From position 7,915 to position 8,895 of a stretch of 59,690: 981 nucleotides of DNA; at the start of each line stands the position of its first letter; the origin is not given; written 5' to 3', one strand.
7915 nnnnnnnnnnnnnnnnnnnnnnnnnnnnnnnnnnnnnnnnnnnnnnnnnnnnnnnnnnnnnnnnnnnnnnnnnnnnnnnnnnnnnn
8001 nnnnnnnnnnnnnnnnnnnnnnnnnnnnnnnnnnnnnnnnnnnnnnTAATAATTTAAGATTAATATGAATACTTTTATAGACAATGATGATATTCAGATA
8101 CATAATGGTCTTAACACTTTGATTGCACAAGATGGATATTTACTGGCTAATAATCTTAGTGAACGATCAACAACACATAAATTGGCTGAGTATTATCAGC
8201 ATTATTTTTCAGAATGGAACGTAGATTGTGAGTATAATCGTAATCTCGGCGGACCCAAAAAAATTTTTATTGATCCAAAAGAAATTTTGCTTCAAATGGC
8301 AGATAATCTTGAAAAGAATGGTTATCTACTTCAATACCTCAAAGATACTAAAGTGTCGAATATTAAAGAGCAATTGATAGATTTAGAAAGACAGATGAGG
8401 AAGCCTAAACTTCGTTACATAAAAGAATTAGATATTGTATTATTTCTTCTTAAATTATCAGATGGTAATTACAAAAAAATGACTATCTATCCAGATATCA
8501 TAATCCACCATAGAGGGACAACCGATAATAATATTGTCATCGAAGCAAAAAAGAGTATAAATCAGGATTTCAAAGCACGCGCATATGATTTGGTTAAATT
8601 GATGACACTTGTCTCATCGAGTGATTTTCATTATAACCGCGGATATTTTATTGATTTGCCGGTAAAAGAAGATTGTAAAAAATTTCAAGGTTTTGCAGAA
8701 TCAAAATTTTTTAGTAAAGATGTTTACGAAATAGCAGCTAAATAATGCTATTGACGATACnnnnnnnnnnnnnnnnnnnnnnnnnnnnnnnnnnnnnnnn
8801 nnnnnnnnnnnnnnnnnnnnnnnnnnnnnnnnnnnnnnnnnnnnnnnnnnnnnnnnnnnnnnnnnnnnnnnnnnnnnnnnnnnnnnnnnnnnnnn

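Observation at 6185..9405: Tight four-gene unit: PD-(D/E)xK nuclease-like, HTH protein with large helical domain, second PD-(D/E)xK-like protein and an orphan (candidate defence or addiction system)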

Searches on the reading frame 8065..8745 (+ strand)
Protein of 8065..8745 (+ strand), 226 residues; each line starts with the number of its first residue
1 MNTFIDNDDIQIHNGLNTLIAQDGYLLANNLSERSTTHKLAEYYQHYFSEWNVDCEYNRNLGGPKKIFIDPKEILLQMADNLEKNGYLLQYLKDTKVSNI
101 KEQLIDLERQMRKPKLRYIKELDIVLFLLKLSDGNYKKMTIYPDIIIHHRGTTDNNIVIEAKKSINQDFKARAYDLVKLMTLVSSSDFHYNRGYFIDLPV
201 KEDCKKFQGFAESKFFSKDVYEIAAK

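Call 3: search_protein_families(library=pfam, proteins=[window:8065-8745:+], max_evalue=1)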
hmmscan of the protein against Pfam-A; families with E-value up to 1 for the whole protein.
window:8065-8745:+ (226 aa): 1 family
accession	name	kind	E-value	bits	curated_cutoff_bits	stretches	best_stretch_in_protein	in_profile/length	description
PF19671.4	DUF6174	-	0.092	13.5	23.8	1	35-74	66-107/122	Family of unknown function (DUF6174)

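Call 4: search_protein_families(library=padloc, proteins=[window:8065-8745:+], max_evalue=1)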
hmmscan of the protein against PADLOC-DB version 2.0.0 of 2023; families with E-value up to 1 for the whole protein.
window:8065-8745:+ (226 aa): 1 family
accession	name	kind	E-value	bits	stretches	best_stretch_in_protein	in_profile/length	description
PDLC03986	PD-Lambda-3_A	-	1.8e-22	77.9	2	12-67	20-75/159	-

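Call 5: search_protein_families(library=ncbifam, proteins=[window:8065-8745:+], max_evalue=1)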
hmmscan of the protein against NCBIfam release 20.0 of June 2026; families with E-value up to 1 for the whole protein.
window:8065-8745:+ (226 aa): 1 family
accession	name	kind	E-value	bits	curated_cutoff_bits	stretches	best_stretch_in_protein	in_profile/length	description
NF040829.1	sulfhyd_ShyB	equivalog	0.0022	17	690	1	51-81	43-73/334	NAD(P)-dependent hydrogenase/sulfhydrogenase 2 subunit beta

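Call 6: search_protein_families(library=phrogs, proteins=[window:8065-8745:+], max_evalue=1)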
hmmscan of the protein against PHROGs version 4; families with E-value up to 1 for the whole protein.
window:8065-8745:+ (226 aa): 0 families

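Call 16: find_homologous_proteins(query=window:8065-8745:+, max_evalue=0.001)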
Query window:8065-8745:+ (226 aa): 85 proteins with E <= 0.001 among 205 candidates.
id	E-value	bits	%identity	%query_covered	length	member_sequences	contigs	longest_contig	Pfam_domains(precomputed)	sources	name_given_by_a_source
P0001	1.7e-146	503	100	100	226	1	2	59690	-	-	-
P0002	1.7e-85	304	63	97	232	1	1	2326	-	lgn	-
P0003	1.1e-77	278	61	98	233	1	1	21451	-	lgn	-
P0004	1.2e-74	268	58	97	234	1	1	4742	-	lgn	-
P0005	1.7e-74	268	59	96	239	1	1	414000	-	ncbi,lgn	-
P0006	2.2e-73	264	60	97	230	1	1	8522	-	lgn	-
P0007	9.1e-73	262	59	97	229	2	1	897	-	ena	-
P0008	1.9e-72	261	59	97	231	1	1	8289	-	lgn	-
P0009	2.0e-72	261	57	97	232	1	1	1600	-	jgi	-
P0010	2.3e-71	258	58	96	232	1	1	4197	-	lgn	-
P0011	1.2e-70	255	57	95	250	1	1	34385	-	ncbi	-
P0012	4.8e-68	247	55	96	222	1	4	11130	-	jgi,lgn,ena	-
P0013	1.4e-67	245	62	84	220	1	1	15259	-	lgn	-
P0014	2.0e-65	238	54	100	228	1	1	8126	-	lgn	-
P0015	3.9e-64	234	55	95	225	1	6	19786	-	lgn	-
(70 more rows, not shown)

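Call 18: find_related_loci(query=A1, collection=genome_contigs, flank=8000)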
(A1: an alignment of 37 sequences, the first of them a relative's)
Query A1 (226 aa) in genome_contigs; peptide patterns used: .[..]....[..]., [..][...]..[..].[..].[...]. (x = any residue, [..] = any of these).
424 stretches matched a pattern; 395 encode a relative of the query (tblastn E <= 1e-3); the best 80 are kept; 80 distinct loci.
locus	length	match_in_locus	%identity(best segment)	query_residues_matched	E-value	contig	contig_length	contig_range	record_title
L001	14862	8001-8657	57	9-223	7e-77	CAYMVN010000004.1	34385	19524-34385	MAG TPA_asm: uncultured Pseudomonadales bacterium isolate SRP286056_co2_111 genome assembly, contig: NODE_1701_length_34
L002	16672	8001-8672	58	3-223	7e-81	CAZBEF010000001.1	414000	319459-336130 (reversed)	MAG TPA_asm: uncultured Gammaproteobacteria bacterium isolate SRP278252_co2_430 genome assembly, contig: NODE_10_length_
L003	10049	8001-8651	50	7-226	2e-59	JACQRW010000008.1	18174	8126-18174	MAG: Candidatus Sungiibacteriota bacterium isolate NC_groundwater_1369_Ag_S-0.2um_49_53 S_p2_S4_coassembly_k141_1570542,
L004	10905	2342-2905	53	11-200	1e-56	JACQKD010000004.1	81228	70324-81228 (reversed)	MAG: Candidatus Kaiserbacteria bacterium isolate NC_groundwater_1168_Ag_S-0.1um_54_98 S_p1_S3_coassembly_k141_687232, wh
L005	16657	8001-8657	46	5-226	1e-54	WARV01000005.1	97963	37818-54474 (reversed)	MAG: Patescibacteria group bacterium isolate AMAZON01 genome_5, whole genome shotgun sequence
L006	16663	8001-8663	44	11-225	2e-51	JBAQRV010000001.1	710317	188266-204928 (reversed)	MAG: Candidatus Microsaccharimonas sp. isolate MFD12000_ilm_asm_bin21 k127_2025, whole genome shotgun sequence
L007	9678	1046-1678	55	11-223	2e-67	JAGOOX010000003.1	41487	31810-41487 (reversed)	MAG: Candidatus Paceibacterota bacterium isolate Gw_Eff_bin_200 Gw_Eff_1556_length_41487_cov_4.728167, whole genome shot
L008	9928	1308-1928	39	9-210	5e-43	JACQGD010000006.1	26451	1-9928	MAG: Candidatus Saccharibacteria bacterium isolate NC_groundwater_1064_Pr2_B-0.1um_46_7 rattlesnake_spring_18_scaffold_6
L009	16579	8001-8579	41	12-199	1e-32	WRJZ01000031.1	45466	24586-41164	MAG: Candidatus Endomicrobium neocapritermitis isolate Nt197P4_bin29 JGI24705J35276_12238725, whole genome shotgun seque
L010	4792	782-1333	39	12-199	2e-32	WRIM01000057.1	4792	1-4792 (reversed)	MAG: Alphaproteobacteria bacterium isolate Nt197P3bin44 Ga0082212_10045230, whole genome shotgun sequence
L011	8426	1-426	43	74-210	4e-29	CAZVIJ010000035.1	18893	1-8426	MAG TPA_asm: uncultured Candidatus Saccharibacteria bacterium isolate SRP257259_co1_129 genome assembly, contig: NODE_35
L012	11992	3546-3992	35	11-202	2e-26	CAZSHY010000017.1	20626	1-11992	MAG TPA_asm: uncultured Pseudomonadales bacterium isolate SRP286056_co1_709 genome assembly, contig: NODE_3072_length_20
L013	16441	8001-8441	36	11-200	4e-24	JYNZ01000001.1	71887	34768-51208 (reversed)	MAG: candidate division WS6 bacterium OLB20 TR69_WS6001CONTIG000001, whole genome shotgun sequence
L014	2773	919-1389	33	15-216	3e-22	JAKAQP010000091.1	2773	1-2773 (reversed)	MAG: bacterium isolate YF2.bin80 NODE_46028_length_2773_cov_14.026833, whole genome shotgun sequence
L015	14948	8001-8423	34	11-207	8e-22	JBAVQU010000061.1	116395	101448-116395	MAG: Candidatus Zixiibacteriota bacterium isolate MFD02350_ilm_asm_bin5 k127_114451, whole genome shotgun sequence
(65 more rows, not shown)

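Call 38: search_protein_families(library=padloc, alignment_id=A3, max_evalue=0.001)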
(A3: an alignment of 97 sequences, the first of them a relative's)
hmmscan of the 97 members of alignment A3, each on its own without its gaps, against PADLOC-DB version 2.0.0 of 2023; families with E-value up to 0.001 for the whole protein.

A. member 1, L001:7429-7941:+ (171 aa): 0 families

B. families by the number of members that match (of 97 scanned): 533 families (the first 25 are shown)
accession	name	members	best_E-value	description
PDLC03032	MTase_I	19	0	Type I methyltransferase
PDLC03019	MTase_I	18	9.8e-222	Type I methyltransferase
PDLC03038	MTase_I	18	5.6e-62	Type I methyltransferase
PDLC03624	REase_MTase_IIG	17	5.1e-26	Type IIG restriction enzyme-methyltransferase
PDLC03098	Specificity_I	15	4.1e-103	Type I specificity subunit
PDLC03099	Specificity_I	15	6.9e-88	Type I specificity subunit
PDLC03068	Specificity_I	15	5.5e-82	Type I specificity subunit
PDLC03089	Specificity_I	15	5.1e-68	Type I specificity subunit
PDLC03086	Specificity_I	15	1.5e-63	Type I specificity subunit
PDLC03168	Specificity_I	15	2.8e-60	Type I specificity subunit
PDLC03087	Specificity_I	15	1e-57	Type I specificity subunit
PDLC03154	Specificity_I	15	1.9e-57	Type I specificity subunit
PDLC03107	Specificity_I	15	1.2e-54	Type I specificity subunit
PDLC03090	Specificity_I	15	4.4e-45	Type I specificity subunit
PDLC03169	Specificity_I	15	3.8e-44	Type I specificity subunit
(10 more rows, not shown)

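Call 39: search_protein_families(library=pfam, alignment_id=A3, max_evalue=0.001)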
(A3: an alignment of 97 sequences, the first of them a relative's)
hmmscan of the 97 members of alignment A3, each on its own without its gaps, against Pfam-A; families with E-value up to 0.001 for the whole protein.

A. member 1, L001:7429-7941:+ (171 aa): 0 families

B. families by the number of members that match (of 97 scanned): 82 families (the first 25 are shown)
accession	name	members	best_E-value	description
PF01420.25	Methylase_S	15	1.4e-43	Type I restriction modification DNA specificity domain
PF02384.22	N6_Mtase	11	2e-116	N-6 DNA Methylase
PF12161.14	HsdM_N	8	1.1e-28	HsdM N-terminal domain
PF05175.20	MTS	5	7.6e-05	Methyltransferase small domain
PF01170.24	UPF0020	4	0.00029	RMKL-like, methyltransferase domain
PF13304.12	AAA_21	3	1.1e-14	AAA domain, putative AbiEii toxin, Type IV TA system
PF07669.17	Eco57I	3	4e-05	Eco57I restriction-modification methylase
PF06250.17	YhcG_C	2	4.1e-62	YhcG PDDEXK nuclease domain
PF01257.25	2Fe-2S_thioredx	2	1.4e-55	Thioredoxin-like [2Fe-2S] ferredoxin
PF17761.7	DUF1016_N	2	3.6e-46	DUF1016 N-terminal domain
PF04851.21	ResIII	2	3.7e-41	Type III restriction enzyme, res subunit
PF08463.15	EcoEI_R_C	2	2.4e-37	EcoEI R protein C-terminal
PF03852.21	Vsr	2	3.4e-26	DNA mismatch endonuclease Vsr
PF18766.7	SWI2_SNF2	2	1.5e-20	SWI2/SNF2 ATPase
PF02463.25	SMC_N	2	4.2e-13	RecF/RecN/SMC N terminal domain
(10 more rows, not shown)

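Call 40: find_encoding_contigs(protein=P0003, flank=5000, max_places=2)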
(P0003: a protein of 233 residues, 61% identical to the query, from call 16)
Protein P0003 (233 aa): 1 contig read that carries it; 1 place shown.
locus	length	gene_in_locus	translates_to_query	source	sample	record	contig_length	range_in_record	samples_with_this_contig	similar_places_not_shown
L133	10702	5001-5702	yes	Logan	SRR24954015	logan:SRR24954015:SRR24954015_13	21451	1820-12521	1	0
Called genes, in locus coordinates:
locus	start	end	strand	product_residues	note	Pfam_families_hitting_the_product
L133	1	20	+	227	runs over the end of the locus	PF13847:Methyltransf_31 (weak), PF08241:Methyltransf_11, PF13649:Methyltransf_25 (faint)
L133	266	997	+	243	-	-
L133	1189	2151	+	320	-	PF00140:Sigma70_r1_2, PF04542:Sigma70_r2, PF04539:Sigma70_r3, PF04545:Sigma70_r4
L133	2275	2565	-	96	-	-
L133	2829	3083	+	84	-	-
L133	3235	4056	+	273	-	-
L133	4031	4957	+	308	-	-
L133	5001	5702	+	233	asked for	-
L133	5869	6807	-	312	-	PF01636:APH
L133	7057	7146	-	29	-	-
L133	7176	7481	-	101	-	PF14076:DUF4258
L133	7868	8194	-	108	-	-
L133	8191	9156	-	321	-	-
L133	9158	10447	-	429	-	PF00749:tRNA-synt_1c, PF19269:Anticodon_2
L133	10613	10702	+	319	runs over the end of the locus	-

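Call 49: search_dna_similar(query=window:8065-8745:+, collection=plasmids, mode=protein, max_evalue=0.001, max_rows=25)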
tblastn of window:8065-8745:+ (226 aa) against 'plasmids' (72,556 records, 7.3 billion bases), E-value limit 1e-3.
Records with a match: 38; places in all: 38; records where one place covers at least 80% of the query: 2.
Best place of each record, by identity: <60% 38.
By first word of the organism name: Klebsiella 22; Raoultella 5; Salmonella 3; Enterobacter 2; Escherichia 2; Photobacterium 1; Deinococcus 1; Serratia 1; Ralstonia 1.
By predicted mobility (MOB-suite, as given by PLSDB): conjugative 29; non-mobilizable 8; mobilizable 1.
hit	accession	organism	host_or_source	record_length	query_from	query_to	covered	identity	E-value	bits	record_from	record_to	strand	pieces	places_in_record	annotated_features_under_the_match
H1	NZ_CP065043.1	Photobacterium damselae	Seriola lalandi,cell culture,caudal ...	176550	6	201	87%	29.6%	4e-10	66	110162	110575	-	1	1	hypothetical protein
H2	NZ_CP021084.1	Deinococcus ficus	Ficus religiosa L.,cell ...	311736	12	210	88%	27.7%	2e-10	67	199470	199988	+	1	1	hypothetical protein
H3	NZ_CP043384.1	Enterobacter hormaechei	Homo sapiens,pure culture,blood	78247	12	67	25%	42.9%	1e-4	50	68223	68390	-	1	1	hypothetical protein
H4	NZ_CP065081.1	Salmonella enterica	Homo sapiens,cell culture,stool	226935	12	67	25%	42.9%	1e-4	50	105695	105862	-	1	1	hypothetical protein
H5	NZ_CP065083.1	Salmonella enterica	Homo sapiens,cell culture,stool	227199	12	67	25%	42.9%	1e-4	50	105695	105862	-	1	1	hypothetical protein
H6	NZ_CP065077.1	Salmonella enterica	Homo sapiens,cell culture,stool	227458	12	67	25%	42.9%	1e-4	50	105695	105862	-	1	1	hypothetical protein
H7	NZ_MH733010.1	Klebsiella pneumoniae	-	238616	12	67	25%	42.9%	1e-4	50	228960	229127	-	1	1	hypothetical protein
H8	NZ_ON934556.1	Escherichia coli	-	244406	12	67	25%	42.9%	1e-4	50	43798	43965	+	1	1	hypothetical protein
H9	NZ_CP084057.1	Escherichia coli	Procambarus clarkii,cell culture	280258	12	67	25%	42.9%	1e-4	50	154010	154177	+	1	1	hypothetical protein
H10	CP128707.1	Klebsiella pneumoniae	Homo sapiens,blood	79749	12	67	25%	42.9%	1e-4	50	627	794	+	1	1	hypothetical protein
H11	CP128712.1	Klebsiella pneumoniae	Homo sapiens,bile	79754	12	67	25%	42.9%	1e-4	50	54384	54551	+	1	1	hypothetical protein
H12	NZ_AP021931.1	Klebsiella pneumoniae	-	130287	12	67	25%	42.9%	1e-4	50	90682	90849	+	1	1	none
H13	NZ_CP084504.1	Klebsiella pneumoniae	Capra aegagrus hircus,goat ...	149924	12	67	25%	42.9%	1e-4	50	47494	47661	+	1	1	none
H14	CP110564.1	Klebsiella pneumoniae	Homo sapiens,wound swab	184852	12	67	25%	42.9%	1e-4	50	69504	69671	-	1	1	hypothetical protein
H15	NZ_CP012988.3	Klebsiella pneumoniae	Homo sapiens,urine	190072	12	67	25%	42.9%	1e-4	50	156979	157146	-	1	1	none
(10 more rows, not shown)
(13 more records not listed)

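Call 50: search_dna_similar(query=window:8065-8745:+, collection=phages, mode=protein, max_evalue=0.001, max_rows=25)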
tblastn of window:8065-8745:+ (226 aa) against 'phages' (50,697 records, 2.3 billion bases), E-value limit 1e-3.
Records with a match: 1; places in all: 1; records where one place covers at least 80% of the query: 0.
Best place of each record, by identity: <60% 1.
By first word of the organism name: Bacteriophage 1.
By host as written in the record: - 1.
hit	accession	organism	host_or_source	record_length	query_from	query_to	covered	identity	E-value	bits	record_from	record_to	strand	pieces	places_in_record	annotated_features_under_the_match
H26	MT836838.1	Bacteriophage sp.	human fecal samples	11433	12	132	54%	32.6%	3e-5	50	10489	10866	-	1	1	record has no annotation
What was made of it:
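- Tried and rejected: One weak hit in the phage collection (call 50).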

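Call 51: get_annotated_region(hit=H8, flank=5000)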
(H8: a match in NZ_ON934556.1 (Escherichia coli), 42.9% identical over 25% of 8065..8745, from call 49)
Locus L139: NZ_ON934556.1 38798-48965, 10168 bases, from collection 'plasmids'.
description: Escherichia coli plasmid p22Q34-1, complete sequence
organism: Escherichia coli (NCBI taxid 562)
taxonomy: Bacteria; Pseudomonadota; Gammaproteobacteria; Enterobacterales; Enterobacteriaceae; Escherichia; Escherichia coli
host: -; source: -; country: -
typing (MOB-suite, as given by PLSDB): conjugative; replicon IncHI1B; relaxase MOBH; mating-pair formation MPF_F
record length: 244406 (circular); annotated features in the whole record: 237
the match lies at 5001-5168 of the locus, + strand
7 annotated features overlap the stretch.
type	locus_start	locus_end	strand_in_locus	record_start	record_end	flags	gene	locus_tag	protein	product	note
CDS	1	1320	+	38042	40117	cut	brxL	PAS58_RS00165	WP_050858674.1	protease Lon-related BREX system protein BrxL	GO:0008150 - biological_process [Evidence IEA]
CDS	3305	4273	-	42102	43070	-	-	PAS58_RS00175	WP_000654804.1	IS5-like element IS903B family transposase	GO:0006313 - DNA transposition [Evidence IEA]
CDS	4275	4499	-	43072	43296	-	-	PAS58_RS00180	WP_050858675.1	hypothetical protein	-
CDS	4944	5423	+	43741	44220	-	-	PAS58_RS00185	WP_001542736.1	hypothetical protein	-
CDS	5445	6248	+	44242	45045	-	-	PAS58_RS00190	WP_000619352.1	TIGR02391 family protein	-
CDS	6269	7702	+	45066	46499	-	-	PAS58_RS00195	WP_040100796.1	restriction endonuclease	GO:0009307 - DNA restriction-modification system [Evidence IEA]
CDS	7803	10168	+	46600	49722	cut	-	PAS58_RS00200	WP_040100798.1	hypothetical protein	-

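Call 53: search_protein_families(library=pfam, proteins=[L139:4944-5423:+, L139:5445-6248:+, L139:6269-7702:+, L139:7803-10168:+, L133:4031-4957:+, L133:3235-4056:+, L004:1797-2300:+, L008:40-1302:+, L001:7429-7941:+], max_evalue=0.1)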
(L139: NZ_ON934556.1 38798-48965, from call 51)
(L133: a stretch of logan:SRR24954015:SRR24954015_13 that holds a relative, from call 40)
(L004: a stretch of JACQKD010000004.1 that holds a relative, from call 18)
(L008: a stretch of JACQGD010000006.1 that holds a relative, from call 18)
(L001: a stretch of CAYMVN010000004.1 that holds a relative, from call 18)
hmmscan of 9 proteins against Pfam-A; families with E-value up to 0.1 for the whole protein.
L139:4944-5423:+ (159 aa): 0 families

L139:5445-6248:+ (267 aa): 1 family
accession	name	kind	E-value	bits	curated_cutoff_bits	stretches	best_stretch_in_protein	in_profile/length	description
PF09509.15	Hypoth_Ymh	-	1.6e-44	151.1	25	1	140-260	1-119/119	Protein of unknown function (Hypoth_ymh)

L139:6269-7702:+ (477 aa): 3 families
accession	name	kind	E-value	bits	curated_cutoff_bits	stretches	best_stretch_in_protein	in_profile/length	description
PF04471.18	Mrr_cat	-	2.6e-11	44.1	21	1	5-109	5-106/115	Restriction endonuclease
PF16819.11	DUF5074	-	1.6e-08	34.5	27.2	2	198-285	140-226/353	Domain of unknown function (DUF5074)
PF21783.3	YNCE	-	0.09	12.5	27.1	0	219-281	261-323/339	YNCE-like beta-propeller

L139:7803-10168:+ (788 aa): 5 families
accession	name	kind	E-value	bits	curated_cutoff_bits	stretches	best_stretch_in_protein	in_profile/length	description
PF25199.1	nSTAND_NTPase5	-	0.0045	17.3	34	1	241-302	39-106/145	Novel STAND NTPase 5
PF20720.3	nSTAND3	-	0.011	15.9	27.2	1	240-301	14-74/155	Novel STAND NTPase 3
PF03308.22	MeaB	-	0.016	14.7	23.1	1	235-278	22-68/273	Methylmalonyl Co-A mutase-associated GTPase MeaB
PF13481.12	AAA_25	-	0.018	15.1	27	1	237-275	27-64/195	AAA domain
PF23336.1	HTH_TbsP_C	-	0.054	14.1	27.1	0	144-201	6-62/121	Transcriptional regulator TbsP-like, C-terminal HTH domain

L133:4031-4957:+ (308 aa): 0 families

L133:3235-4056:+ (273 aa): 0 families

L004:1797-2300:+ (168 aa): 0 families

L008:40-1302:+ (421 aa): 0 families

L001:7429-7941:+ (171 aa): 0 families

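Call 54: search_protein_families(library=padloc, proteins=[L139:4944-5423:+, L139:5445-6248:+, L139:6269-7702:+, L139:7803-10168:+, L133:4031-4957:+, L133:3235-4056:+, L004:1797-2300:+, L008:40-1302:+, L001:7429-7941:+], max_evalue=0.1)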
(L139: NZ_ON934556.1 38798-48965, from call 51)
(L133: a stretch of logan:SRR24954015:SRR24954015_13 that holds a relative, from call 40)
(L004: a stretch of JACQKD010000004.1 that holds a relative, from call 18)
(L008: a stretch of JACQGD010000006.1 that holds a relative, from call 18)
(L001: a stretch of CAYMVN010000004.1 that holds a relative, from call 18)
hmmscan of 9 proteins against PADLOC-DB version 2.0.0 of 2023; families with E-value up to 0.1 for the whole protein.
L139:4944-5423:+ (159 aa): 1 family
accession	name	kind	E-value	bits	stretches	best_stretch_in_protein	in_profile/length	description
PDLC03986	PD-Lambda-3_A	-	2.3e-100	331.1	1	1-159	1-159/159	-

L139:5445-6248:+ (267 aa): 3 families
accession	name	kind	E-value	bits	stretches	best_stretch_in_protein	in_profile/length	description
PDLC03987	PD-Lambda-3_B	-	1.2e-179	593.3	1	1-266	1-266/270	-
PDLC03988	PD-Lambda-3_B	-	3.1e-149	492.4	1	1-218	1-218/222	-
PDLC02412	Aga_HEPN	-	1.6e-15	55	1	140-255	252-368/382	Class II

L139:6269-7702:+ (477 aa): 0 families

L139:7803-10168:+ (788 aa): 0 families

L133:4031-4957:+ (308 aa): 0 families

L133:3235-4056:+ (273 aa): 0 families

L004:1797-2300:+ (168 aa): 1 family
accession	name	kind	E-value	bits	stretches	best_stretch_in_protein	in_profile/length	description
PDLC02347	AbiJ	-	0.0019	16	1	45-152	71-170/281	AbiJ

L008:40-1302:+ (421 aa): 0 families

L001:7429-7941:+ (171 aa): 0 families

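Call 79: find_related_loci(query=A1, collection=viral_contigs, flank=6000)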
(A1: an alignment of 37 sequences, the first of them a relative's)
Query A1 (226 aa) in viral_contigs; peptide patterns used: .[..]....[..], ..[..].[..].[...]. (x = any residue, [..] = any of these).
60 stretches matched a pattern; 1 encode a relative of the query (tblastn E <= 1e-3); 1 distinct loci.
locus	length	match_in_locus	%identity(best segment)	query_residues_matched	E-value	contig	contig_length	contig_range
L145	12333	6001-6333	32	14-182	3e-19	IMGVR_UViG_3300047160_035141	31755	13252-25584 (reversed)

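Call 86: search_solved_structures(query=A1, max_evalue=10)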
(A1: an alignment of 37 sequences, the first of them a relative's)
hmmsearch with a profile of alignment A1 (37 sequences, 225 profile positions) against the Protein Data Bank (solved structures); distinct sequences matched with E-value up to 10: 2.
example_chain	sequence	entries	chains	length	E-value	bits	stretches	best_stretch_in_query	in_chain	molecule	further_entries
2wv3_A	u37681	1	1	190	0.48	13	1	93-153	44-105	NEUROPLASTIN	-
3ijm_A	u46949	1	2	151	0.92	12.1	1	140-198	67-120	uncharacterized restriction endonuclease-like fold superfamily protein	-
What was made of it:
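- On PD-(D/E)xK nuclease superfamily (gene 3): There is a weak PDB profile hit to a restriction-endonuclease-like protein, 3ijm, at E 0.92, which is not significant (call 86).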
